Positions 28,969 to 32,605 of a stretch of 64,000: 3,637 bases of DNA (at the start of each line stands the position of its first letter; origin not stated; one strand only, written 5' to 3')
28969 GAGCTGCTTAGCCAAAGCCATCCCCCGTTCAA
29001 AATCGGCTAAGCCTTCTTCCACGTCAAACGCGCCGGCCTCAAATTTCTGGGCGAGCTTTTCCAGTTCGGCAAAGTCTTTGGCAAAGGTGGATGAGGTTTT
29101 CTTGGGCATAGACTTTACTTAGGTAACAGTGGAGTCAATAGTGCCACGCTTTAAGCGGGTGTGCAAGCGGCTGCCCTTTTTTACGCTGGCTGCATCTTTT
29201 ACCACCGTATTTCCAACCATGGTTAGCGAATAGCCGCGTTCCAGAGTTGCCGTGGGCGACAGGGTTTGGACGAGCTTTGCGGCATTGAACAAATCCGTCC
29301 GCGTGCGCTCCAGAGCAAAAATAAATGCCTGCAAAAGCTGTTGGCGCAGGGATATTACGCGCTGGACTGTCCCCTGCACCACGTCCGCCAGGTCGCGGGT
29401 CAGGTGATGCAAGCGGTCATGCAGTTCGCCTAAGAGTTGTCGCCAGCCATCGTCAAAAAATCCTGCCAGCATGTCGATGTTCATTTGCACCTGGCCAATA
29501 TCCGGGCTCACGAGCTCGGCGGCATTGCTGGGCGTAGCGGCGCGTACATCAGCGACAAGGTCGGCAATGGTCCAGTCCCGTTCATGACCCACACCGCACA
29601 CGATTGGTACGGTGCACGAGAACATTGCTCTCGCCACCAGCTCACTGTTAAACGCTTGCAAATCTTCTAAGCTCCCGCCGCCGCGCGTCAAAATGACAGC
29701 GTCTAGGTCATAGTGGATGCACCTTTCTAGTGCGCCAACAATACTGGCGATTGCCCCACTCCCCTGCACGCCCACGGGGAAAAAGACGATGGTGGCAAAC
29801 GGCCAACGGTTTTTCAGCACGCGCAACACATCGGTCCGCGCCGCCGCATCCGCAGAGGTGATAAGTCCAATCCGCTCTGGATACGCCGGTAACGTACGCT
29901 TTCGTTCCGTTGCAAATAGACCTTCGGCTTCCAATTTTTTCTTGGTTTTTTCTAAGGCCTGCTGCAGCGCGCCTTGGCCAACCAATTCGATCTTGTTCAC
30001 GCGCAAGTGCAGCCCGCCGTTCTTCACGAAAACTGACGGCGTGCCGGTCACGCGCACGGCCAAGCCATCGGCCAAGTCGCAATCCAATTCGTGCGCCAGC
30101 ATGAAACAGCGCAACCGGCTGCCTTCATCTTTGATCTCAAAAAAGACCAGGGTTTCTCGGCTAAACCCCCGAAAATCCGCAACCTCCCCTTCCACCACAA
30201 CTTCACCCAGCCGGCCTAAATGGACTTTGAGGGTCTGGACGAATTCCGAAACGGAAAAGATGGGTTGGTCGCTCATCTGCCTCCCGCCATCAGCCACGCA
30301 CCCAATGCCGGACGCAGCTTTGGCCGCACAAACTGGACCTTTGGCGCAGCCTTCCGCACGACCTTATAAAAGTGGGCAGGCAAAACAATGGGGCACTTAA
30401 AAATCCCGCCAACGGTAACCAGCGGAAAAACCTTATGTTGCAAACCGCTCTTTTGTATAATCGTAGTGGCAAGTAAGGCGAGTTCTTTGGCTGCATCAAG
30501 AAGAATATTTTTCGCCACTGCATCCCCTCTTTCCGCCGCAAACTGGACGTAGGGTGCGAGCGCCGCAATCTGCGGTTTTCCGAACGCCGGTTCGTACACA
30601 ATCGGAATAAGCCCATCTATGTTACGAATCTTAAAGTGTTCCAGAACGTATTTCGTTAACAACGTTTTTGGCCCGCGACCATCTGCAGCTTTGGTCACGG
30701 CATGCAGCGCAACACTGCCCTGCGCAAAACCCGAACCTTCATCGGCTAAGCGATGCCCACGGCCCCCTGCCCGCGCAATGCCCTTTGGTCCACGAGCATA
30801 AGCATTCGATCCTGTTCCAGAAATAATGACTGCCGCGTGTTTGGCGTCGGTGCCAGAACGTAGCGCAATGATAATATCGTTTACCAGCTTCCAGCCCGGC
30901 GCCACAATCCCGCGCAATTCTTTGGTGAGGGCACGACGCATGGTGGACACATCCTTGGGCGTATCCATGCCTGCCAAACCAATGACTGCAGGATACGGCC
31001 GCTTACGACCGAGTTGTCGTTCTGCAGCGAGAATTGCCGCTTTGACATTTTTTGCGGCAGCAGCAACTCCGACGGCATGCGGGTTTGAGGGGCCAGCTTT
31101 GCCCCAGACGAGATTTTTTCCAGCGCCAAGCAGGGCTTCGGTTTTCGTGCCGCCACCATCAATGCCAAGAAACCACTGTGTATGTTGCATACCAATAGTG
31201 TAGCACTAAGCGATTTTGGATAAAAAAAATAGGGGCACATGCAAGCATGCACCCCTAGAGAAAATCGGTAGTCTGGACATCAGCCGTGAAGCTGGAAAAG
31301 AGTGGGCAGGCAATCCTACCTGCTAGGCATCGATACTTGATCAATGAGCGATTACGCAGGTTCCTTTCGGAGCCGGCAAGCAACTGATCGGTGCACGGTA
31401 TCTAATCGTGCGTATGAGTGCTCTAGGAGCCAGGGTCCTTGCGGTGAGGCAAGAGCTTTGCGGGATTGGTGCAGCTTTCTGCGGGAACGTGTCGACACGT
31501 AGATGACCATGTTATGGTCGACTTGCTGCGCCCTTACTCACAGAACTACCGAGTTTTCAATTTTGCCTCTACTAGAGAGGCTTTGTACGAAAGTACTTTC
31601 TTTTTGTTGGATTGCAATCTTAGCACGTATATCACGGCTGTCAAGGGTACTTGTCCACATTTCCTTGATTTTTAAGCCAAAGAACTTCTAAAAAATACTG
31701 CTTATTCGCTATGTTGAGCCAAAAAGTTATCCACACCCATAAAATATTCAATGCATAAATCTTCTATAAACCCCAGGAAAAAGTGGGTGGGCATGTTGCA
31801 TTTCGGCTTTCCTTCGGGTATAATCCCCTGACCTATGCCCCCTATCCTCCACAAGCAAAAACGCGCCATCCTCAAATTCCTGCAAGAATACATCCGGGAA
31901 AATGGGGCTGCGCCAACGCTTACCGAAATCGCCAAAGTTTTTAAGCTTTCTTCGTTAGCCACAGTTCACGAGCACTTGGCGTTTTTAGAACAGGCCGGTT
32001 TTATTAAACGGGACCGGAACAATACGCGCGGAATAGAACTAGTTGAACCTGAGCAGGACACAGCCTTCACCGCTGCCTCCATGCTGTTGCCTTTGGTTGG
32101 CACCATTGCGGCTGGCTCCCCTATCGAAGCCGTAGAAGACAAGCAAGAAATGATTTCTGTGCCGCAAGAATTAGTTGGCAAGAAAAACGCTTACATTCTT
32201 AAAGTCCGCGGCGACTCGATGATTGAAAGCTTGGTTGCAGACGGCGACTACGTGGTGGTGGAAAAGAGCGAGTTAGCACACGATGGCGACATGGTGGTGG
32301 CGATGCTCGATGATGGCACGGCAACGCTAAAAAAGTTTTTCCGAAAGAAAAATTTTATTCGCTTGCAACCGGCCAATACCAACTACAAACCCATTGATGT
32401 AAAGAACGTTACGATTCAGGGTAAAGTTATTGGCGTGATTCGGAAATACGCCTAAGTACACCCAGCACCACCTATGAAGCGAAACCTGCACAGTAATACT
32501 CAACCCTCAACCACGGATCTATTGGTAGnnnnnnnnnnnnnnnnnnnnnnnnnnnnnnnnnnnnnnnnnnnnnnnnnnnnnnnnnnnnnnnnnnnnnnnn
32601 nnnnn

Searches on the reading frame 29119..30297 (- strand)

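Call 7: search_protein_families(library=pfam, proteins=[window:29119-30297:-])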
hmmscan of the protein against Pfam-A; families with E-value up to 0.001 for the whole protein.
window:29119-30297:- (392 aa): 3 families
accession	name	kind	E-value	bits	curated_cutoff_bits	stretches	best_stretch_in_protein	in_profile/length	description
PF02601.20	Exonuc_VII_L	-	2.2e-77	261.1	35.9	2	127-322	1-200/315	Exonuclease VII, large subunit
PF13742.12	tRNA_anti_2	-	1.4e-13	51.3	27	1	14-104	1-95/95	OB-fold nucleic acid binding domain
PF01336.31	tRNA_anti-codon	-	6.5e-08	32.8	27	1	33-106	1-75/75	OB-fold nucleic acid binding domain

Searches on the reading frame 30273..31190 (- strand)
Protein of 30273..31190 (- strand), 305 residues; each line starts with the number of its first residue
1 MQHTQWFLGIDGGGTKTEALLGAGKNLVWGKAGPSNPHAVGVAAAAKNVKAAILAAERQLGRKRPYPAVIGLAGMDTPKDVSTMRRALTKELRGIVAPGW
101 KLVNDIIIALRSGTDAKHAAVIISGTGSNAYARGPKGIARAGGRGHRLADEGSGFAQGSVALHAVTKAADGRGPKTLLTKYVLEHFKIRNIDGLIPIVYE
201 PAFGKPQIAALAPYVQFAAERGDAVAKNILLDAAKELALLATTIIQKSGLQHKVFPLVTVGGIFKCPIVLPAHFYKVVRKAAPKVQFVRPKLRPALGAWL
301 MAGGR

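Call 7: search_protein_families(library=pfam, proteins=[window:30273-31190:-])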
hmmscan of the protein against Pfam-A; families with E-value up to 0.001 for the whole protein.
window:30273-31190:- (305 aa): 1 family
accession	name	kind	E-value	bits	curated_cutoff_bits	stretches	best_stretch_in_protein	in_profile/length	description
PF01869.26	BcrAD_BadFG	-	1.4e-32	113.8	31.5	1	8-302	1-271/271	BadF/BadG/BcrA/BcrD ATPase family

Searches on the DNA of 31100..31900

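Call 27: search_rna_families(source=window, start=31100, end=31900, threshold=evalue, max_evalue=1, show_alignments=1)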
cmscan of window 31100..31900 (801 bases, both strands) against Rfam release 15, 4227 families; matches with E-value up to 1: 1.
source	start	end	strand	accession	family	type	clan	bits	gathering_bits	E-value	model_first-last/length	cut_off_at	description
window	31436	31512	+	RF03136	S10-Clostridia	Cis-reg; leader;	-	19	35.1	0.25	1-81/81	no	S10-Clostridia ribosomal protein leader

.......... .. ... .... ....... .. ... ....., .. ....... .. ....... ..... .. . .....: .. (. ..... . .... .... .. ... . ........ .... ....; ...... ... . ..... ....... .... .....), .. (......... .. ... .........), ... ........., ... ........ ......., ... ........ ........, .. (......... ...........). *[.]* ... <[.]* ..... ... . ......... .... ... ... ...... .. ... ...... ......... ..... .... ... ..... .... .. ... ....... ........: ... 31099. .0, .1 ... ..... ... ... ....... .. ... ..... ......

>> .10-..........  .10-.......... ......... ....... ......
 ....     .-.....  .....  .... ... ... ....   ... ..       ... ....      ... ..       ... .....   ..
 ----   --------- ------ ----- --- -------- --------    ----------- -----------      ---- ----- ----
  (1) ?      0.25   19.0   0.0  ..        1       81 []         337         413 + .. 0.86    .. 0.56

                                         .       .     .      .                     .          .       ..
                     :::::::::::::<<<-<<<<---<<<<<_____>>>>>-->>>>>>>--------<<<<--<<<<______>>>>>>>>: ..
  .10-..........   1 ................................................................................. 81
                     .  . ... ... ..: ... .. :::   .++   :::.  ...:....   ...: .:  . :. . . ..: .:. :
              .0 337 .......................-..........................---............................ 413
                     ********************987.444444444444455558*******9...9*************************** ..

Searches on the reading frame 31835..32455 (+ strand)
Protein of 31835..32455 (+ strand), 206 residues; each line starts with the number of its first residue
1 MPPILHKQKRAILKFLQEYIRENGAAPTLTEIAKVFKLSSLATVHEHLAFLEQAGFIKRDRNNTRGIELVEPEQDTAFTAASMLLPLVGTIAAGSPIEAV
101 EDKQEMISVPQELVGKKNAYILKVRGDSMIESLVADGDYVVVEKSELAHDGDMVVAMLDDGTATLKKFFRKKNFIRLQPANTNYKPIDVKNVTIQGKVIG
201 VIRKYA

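Call 7: search_protein_families(library=pfam, proteins=[window:31835-32455:+])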
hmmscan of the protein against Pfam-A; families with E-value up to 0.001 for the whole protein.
window:31835-32455:+ (206 aa): 4 families
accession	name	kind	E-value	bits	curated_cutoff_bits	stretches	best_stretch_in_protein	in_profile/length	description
PF00717.28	Peptidase_S24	-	1.8e-32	111.9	23.3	1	86-199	1-116/116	Peptidase S24-like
PF01726.22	LexA_DNA_bind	-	1.1e-13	51.2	23.7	1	6-66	5-65/65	LexA DNA binding domain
PF12840.13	HTH_20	-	0.00039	20.8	27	1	6-58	3-49/51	Helix-turn-helix domain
PF09339.16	HTH_IclR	-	0.00086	19.5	22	0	18-60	10-51/52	IclR helix-turn-helix domain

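Call 34: find_related_loci(query=window:31835-32455:+, collection=metagenome_contigs, flank=3000)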
Query window:31835-32455:+ (206 aa) in metagenome_contigs; peptide patterns used: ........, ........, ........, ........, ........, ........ (x = any residue, [..] = any of these).
410 stretches matched a pattern; 30 encode a relative of the query (tblastn E <= 1e-3); 30 distinct loci.
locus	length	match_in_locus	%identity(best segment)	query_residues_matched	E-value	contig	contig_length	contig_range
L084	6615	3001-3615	91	1-205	2e-127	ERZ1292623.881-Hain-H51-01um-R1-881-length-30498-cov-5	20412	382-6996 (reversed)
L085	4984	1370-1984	86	1-205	5e-120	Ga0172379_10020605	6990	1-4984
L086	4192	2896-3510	85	1-205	3e-120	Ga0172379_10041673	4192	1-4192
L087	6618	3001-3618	85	1-206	1e-118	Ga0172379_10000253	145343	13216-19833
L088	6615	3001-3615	76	1-205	2e-97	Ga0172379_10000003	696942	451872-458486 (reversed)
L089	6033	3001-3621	67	1-205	2e-87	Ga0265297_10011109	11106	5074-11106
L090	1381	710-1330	65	1-205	7e-92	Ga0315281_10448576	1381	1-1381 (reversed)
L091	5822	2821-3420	47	5-205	9e-55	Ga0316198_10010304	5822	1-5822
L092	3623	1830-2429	45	5-205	6e-53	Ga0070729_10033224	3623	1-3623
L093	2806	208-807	43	5-205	9e-53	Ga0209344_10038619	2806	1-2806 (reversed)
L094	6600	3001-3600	44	5-205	5e-52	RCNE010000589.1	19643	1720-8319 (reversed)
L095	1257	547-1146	44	5-205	5e-53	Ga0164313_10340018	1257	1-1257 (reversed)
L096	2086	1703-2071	68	1-123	2e-51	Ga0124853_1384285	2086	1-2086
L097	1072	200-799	44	5-205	4e-53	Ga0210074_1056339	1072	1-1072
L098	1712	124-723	45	5-205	1e-50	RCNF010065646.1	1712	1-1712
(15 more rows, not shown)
